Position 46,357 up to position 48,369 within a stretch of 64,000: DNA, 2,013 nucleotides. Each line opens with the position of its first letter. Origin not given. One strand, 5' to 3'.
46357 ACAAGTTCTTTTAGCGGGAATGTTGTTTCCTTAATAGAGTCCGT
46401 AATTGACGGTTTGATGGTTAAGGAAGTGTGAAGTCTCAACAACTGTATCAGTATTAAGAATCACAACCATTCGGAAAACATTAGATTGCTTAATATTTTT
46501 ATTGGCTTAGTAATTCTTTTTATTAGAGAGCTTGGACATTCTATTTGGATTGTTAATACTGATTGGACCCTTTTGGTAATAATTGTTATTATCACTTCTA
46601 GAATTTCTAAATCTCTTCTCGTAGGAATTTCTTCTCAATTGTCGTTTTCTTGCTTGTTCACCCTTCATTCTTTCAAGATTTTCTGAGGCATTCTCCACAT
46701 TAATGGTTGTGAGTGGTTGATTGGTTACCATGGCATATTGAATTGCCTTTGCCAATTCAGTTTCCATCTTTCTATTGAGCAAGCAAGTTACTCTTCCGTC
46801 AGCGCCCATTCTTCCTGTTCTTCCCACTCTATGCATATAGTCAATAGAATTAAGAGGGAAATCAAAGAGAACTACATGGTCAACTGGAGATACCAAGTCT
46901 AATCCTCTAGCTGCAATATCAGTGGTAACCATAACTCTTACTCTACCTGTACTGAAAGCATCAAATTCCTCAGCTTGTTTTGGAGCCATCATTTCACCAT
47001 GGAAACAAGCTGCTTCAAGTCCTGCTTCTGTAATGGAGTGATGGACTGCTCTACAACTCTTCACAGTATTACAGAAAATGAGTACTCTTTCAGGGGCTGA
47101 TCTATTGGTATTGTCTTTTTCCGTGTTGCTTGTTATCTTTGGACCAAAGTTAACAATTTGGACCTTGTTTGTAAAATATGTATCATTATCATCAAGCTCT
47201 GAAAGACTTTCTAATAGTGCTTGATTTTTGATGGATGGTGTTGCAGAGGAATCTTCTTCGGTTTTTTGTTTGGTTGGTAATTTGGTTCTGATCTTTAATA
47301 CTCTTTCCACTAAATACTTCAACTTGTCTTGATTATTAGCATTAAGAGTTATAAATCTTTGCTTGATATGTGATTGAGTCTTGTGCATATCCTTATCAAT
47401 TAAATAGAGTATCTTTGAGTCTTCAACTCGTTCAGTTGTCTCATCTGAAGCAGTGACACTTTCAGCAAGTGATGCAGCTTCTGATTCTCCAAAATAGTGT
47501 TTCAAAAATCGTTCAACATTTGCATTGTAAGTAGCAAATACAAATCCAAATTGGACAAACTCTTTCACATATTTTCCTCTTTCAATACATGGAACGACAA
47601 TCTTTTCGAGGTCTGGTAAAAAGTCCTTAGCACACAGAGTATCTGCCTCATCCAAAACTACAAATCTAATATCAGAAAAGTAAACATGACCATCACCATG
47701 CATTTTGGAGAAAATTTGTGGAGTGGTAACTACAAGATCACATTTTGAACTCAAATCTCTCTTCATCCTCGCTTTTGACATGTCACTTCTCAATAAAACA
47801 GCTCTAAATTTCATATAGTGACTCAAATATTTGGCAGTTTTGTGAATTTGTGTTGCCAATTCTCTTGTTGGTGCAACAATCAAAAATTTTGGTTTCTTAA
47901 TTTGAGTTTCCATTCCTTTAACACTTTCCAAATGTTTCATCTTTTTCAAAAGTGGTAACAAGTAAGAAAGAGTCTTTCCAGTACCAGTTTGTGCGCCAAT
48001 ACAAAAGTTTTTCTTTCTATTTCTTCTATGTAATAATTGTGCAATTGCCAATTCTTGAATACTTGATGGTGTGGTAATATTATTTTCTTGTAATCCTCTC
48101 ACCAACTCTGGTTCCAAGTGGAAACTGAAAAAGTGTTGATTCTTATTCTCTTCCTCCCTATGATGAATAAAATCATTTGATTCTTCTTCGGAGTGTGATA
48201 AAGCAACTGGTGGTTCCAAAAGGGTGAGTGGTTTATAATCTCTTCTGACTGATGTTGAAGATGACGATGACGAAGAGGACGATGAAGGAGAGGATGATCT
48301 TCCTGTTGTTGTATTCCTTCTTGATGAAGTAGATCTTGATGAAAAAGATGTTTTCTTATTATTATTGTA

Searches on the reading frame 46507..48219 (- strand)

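Call 8: search_protein_families(library=pfam, proteins=[window:46507-48219:-])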
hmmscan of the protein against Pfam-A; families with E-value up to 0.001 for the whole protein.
window:46507-48219:- (570 aa): 5 families
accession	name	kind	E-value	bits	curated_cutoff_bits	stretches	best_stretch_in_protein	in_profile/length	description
PF00270.35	DEAD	-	2.2e-31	109.3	26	1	53-237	2-166/167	DEAD/DEAH box helicase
PF00271.37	Helicase_C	-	9e-27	94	23.5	1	372-472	11-110/110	Helicase conserved C-terminal domain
PF04851.21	ResIII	-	2e-10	41.3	22.5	1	51-198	4-140/164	Type III restriction enzyme, res subunit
PF00176.29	SNF2-rel_dom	-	1.1e-07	31.7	24.9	1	55-195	2-137/290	SNF2-related domain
PF22590.2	Cas3-like_C_2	-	0.00041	21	27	0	378-470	4-103/106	CRISPR-associated nuclease/helicase Cas3, C-terminal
